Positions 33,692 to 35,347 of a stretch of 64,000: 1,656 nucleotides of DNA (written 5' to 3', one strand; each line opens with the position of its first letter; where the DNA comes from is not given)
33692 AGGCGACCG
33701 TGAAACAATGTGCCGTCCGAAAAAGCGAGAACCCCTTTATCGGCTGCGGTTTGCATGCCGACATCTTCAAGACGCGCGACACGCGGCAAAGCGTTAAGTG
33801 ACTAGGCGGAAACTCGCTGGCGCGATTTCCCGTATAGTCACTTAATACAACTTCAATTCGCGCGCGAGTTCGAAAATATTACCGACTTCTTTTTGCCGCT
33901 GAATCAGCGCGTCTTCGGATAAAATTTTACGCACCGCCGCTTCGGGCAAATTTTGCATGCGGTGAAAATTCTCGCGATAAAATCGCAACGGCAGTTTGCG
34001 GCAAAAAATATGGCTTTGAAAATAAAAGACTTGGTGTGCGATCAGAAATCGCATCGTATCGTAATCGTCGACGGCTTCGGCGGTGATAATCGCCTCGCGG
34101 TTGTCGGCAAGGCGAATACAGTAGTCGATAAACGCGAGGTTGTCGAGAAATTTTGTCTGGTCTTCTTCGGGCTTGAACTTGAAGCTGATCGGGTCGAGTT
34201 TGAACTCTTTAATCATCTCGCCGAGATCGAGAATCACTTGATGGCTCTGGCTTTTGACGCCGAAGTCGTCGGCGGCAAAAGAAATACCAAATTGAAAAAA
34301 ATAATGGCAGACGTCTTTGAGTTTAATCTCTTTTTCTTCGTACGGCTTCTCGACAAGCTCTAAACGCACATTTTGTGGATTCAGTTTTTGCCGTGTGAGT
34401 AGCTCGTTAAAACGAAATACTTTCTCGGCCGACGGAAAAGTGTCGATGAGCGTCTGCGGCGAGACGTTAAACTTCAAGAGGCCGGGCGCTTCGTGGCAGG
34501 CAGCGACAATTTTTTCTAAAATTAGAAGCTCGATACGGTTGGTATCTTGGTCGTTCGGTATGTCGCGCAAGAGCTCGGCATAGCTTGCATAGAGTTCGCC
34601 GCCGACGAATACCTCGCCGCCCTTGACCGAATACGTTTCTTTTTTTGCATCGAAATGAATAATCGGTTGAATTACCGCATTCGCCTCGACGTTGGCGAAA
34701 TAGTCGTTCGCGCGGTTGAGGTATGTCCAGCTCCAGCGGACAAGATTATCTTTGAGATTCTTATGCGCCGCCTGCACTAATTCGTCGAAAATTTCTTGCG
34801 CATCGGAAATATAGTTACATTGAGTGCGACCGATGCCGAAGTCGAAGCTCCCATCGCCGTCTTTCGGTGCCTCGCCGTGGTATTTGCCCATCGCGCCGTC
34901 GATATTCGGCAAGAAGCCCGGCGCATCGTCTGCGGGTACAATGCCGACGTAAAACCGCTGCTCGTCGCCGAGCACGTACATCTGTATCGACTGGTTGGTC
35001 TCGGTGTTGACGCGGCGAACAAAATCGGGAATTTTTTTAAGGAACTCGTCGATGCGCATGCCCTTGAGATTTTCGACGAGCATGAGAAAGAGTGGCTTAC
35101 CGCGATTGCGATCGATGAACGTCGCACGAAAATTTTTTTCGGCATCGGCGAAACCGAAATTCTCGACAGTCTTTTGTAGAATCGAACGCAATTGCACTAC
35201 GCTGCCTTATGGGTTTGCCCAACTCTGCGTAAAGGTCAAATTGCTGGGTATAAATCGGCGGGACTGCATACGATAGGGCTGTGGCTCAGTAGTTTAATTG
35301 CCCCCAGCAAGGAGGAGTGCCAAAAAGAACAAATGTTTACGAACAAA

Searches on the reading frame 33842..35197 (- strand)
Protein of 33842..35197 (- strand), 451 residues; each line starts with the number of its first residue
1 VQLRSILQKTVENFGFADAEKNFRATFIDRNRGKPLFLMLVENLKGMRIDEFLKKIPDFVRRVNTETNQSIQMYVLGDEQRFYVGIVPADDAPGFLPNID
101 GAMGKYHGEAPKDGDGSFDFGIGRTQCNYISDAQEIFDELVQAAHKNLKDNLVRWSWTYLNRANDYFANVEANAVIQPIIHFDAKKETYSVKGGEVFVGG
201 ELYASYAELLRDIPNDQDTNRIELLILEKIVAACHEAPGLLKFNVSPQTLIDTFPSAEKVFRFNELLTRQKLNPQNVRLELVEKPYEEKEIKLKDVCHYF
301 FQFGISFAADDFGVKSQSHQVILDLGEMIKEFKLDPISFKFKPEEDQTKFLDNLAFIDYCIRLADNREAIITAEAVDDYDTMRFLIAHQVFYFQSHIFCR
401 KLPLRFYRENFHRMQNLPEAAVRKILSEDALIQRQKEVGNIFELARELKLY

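Call 3: search_protein_families(library=pfam, proteins=[window:33842-35197:-], max_evalue=0.1)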
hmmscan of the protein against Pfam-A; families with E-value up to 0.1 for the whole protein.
window:33842-35197:- (451 aa): 1 family
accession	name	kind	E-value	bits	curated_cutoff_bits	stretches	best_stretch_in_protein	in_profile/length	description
PF00563.25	EAL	-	4.8e-09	36.4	31.3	1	205-394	46-229/236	EAL domain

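Call 4: search_protein_families(library=ncbifam, proteins=[window:33842-35197:-], max_evalue=0.1)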
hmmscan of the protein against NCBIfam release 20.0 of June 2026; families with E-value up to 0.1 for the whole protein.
window:33842-35197:- (451 aa): 5 families
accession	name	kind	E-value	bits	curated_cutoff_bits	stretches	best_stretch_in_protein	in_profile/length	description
NF045675.1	PhdiestaseDibA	equivalog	0.00012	20.6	980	1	254-403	475-617/623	phosphodiesterase DibA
NF008807.1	PRK11829.1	equivalog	0.00014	20.1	733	1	261-410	519-661/670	biofilm formation regulator HmsP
NF007474.0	PRK10060.1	equivalog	0.00015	20.2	782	1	244-415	498-658/663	cyclic di-GMP phosphodiesterase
NF007839.0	PRK10551.1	equivalog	0.012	14.3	461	1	241-411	352-510/518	cyclic di-GMP phosphodiesterase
NF052458.1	PhdiestGepA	equivalog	0.029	12.5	1200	1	257-404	694-834/840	phosphodiesterase GepA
